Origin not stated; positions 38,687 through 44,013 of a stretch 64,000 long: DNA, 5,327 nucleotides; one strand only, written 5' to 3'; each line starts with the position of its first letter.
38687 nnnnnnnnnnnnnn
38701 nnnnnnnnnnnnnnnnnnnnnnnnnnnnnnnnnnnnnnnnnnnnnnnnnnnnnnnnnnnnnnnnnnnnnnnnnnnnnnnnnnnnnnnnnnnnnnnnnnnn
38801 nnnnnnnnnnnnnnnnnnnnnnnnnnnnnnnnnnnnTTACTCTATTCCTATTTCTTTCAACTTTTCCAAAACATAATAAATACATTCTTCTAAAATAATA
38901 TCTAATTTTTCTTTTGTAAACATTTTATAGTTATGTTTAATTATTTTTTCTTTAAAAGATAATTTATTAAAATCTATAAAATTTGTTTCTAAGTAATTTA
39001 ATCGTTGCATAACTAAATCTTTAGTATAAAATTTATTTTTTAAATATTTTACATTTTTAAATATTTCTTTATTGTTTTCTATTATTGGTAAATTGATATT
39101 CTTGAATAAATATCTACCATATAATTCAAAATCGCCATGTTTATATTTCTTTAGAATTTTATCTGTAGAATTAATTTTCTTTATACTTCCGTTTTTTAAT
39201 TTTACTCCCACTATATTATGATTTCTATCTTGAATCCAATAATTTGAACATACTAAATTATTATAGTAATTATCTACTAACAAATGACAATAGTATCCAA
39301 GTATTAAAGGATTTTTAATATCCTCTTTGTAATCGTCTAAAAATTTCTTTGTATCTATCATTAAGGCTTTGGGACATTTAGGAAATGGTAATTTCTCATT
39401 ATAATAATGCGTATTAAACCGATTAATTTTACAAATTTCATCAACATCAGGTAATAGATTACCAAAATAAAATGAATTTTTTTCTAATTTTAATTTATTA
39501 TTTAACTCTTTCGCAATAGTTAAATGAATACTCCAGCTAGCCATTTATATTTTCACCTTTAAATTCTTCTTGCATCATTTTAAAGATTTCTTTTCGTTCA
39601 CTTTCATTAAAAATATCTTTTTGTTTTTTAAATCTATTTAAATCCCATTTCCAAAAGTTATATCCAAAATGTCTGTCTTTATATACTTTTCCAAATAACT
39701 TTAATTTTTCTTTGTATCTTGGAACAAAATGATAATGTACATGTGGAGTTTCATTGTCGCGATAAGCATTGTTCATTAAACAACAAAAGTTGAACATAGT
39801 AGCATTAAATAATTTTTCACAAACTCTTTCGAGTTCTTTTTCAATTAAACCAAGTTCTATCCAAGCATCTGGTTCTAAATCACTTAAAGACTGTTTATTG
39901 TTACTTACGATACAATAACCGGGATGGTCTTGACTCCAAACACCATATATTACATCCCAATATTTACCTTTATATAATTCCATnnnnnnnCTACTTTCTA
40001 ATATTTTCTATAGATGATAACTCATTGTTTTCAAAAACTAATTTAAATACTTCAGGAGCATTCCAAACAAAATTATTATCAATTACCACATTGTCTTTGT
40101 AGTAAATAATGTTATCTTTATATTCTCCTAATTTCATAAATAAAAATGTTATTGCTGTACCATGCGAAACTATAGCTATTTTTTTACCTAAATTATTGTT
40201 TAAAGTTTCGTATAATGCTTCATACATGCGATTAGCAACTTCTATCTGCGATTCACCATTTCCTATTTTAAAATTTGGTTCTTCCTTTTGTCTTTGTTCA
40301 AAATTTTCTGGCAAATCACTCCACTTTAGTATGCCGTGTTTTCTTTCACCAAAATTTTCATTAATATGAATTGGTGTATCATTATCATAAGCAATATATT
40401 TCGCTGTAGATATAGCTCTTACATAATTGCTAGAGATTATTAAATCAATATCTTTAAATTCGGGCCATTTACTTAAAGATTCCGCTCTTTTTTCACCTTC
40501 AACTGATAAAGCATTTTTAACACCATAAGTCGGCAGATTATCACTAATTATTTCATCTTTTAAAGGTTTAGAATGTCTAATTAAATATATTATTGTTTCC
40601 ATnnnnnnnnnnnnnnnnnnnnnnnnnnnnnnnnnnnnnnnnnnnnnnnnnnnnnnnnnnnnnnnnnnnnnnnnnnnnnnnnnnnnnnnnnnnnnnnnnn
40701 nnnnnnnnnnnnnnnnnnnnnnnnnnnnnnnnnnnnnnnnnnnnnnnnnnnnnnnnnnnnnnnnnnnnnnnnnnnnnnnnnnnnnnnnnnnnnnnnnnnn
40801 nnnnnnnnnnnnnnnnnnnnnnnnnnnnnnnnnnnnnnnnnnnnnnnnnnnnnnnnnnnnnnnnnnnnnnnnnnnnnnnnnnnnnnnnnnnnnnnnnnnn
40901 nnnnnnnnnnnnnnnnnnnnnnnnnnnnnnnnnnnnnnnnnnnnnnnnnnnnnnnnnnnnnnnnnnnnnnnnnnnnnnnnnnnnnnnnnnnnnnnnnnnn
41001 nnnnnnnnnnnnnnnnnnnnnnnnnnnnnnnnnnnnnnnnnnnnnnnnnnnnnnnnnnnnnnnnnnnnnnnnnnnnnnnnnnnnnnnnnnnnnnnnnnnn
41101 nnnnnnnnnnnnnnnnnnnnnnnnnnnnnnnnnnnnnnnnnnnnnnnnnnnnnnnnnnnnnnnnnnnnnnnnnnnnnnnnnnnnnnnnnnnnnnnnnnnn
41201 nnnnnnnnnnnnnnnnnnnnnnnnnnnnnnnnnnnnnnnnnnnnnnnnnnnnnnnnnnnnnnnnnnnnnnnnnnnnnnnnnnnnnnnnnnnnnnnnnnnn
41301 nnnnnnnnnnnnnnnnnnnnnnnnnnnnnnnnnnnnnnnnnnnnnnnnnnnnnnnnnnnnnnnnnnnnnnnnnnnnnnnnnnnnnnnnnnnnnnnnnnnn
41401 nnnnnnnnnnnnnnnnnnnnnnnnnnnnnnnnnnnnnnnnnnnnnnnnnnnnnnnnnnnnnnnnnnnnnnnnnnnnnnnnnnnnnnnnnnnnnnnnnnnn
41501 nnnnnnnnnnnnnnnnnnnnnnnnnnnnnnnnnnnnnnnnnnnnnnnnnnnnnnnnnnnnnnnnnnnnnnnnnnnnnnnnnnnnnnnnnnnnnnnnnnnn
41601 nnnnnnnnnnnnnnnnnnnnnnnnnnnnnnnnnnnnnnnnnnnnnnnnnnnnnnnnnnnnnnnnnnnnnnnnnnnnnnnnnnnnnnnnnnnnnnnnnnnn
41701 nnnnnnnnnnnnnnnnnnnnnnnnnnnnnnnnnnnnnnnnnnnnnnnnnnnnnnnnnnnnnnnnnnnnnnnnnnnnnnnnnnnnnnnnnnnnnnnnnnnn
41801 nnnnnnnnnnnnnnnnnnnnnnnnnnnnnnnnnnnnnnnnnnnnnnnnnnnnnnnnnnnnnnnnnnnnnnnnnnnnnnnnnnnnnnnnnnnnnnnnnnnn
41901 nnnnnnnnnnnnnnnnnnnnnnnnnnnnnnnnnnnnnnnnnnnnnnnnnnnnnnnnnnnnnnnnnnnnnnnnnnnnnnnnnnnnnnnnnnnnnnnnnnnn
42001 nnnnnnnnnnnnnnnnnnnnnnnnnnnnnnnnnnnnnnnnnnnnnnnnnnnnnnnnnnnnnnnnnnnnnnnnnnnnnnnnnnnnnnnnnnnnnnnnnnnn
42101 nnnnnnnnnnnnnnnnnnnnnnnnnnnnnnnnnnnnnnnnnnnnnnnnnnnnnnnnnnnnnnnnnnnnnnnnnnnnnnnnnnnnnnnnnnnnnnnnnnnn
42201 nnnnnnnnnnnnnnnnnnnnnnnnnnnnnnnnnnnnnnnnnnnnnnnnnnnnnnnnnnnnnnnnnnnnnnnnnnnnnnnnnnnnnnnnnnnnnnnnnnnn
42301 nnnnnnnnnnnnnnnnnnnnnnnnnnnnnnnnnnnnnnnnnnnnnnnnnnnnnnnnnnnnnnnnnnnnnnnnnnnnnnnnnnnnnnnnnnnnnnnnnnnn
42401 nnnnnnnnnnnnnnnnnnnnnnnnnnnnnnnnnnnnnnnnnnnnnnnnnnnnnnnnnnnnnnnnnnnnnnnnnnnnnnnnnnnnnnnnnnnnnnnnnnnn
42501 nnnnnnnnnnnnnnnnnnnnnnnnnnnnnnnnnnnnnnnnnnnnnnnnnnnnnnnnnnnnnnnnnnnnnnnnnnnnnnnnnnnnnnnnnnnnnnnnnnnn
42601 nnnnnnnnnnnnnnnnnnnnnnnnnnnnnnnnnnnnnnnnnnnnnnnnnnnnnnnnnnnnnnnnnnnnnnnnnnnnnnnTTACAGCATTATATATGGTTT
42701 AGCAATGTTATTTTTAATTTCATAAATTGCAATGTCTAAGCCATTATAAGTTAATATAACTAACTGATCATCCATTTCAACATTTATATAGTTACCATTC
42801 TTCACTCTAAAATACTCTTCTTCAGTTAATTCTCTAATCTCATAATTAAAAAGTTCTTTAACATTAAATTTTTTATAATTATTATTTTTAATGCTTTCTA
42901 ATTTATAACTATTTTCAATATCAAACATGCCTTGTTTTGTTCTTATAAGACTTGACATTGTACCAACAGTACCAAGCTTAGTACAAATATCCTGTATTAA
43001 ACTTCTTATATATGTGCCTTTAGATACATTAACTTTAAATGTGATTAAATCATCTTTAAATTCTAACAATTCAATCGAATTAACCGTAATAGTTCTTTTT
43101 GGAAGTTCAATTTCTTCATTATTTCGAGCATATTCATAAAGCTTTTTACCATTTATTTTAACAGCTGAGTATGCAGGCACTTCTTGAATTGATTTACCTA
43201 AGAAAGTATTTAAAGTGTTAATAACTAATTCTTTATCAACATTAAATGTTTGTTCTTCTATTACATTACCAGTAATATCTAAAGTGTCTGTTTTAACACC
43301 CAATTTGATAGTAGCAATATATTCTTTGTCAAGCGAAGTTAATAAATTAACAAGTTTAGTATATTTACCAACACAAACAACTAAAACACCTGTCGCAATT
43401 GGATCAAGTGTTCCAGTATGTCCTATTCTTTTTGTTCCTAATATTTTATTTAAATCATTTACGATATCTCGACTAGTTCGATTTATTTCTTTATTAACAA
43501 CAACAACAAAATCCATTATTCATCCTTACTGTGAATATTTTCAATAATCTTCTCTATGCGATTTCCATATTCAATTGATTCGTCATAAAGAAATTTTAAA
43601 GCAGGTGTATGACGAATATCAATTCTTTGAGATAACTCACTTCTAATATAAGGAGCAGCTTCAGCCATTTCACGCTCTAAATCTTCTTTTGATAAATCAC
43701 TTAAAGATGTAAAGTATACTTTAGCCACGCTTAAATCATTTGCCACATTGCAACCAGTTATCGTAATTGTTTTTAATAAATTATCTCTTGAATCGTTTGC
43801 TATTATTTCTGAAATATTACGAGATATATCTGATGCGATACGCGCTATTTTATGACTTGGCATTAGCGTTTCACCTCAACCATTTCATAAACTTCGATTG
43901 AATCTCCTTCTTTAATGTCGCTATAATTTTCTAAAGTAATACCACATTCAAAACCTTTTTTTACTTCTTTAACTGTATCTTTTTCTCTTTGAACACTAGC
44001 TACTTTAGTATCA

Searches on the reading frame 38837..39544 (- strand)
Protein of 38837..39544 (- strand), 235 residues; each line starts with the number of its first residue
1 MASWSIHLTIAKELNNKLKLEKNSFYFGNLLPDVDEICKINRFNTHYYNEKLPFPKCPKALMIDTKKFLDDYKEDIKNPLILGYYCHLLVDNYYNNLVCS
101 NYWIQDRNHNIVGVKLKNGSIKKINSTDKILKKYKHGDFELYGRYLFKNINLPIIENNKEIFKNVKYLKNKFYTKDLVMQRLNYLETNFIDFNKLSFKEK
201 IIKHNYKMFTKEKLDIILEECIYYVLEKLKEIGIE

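Call 36: search_protein_families(library=pfam, proteins=[window:38837-39544:-], max_evalue=0.001)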
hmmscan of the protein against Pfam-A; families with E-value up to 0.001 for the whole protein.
window:38837-39544:- (235 aa): 1 family
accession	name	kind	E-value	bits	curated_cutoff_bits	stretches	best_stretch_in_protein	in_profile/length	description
PF00882.24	Zn_dep_PLPC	-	1.1e-06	29.1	26.8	1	7-173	2-148/167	Zinc dependent phospholipase C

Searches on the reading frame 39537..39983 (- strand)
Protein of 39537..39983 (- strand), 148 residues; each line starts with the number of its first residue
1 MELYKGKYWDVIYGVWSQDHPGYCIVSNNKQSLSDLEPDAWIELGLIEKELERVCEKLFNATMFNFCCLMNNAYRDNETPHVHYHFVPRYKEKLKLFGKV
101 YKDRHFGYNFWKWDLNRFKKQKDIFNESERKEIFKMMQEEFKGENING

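Call 36: search_protein_families(library=pfam, proteins=[window:39537-39983:-], max_evalue=0.001)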
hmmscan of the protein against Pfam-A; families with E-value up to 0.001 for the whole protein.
window:39537-39983:- (148 aa): 1 family
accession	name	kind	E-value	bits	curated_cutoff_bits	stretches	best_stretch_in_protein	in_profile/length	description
PF01230.28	HIT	-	0.00021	22.3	21.5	1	31-91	38-97/98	HIT domain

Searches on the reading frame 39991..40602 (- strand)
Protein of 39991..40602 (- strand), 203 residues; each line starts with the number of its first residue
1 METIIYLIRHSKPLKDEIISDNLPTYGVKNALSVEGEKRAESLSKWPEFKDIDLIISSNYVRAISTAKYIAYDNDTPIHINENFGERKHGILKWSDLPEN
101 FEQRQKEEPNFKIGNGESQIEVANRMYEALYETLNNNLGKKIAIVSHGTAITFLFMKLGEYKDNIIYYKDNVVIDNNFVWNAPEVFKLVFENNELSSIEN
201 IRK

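Call 36: search_protein_families(library=pfam, proteins=[window:39991-40602:-], max_evalue=0.001)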
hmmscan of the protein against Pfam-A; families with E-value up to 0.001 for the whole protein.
window:39991-40602:- (203 aa): 1 family
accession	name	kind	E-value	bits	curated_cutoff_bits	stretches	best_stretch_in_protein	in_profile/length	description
PF00300.27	His_Phos_1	-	2.7e-20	73.3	21.7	1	5-159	1-159/194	Histidine phosphatase superfamily (branch 1)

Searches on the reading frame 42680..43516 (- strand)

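Call 40: search_protein_families(library=pfam, proteins=[window:42680-43516:-], max_evalue=0.001)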
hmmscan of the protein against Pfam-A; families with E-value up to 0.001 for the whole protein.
window:42680-43516:- (278 aa): 2 families
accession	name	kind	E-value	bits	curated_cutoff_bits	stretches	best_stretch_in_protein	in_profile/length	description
PF01509.24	TruB_N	-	1.4e-55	188.2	27.3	1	24-170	2-149/149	TruB family pseudouridylate synthase (N terminal domain)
PF16198.10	TruB_C_2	-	5.3e-07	30.1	29.3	1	171-216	1-48/66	tRNA pseudouridylate synthase B C-terminal domain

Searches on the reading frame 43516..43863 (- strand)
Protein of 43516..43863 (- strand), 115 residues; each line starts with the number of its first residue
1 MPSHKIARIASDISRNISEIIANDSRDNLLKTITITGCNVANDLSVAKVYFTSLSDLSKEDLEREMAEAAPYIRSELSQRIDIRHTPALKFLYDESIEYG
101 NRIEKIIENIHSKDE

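Call 39: search_protein_families(library=pfam, proteins=[window:43516-43863:-], max_evalue=0.001)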
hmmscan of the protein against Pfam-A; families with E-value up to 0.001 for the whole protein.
window:43516-43863:- (115 aa): 1 family
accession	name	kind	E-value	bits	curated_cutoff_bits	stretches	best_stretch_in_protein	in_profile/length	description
PF02033.23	RBFA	-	1.3e-28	99.8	34.7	1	7-107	3-105/105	Ribosome-binding factor A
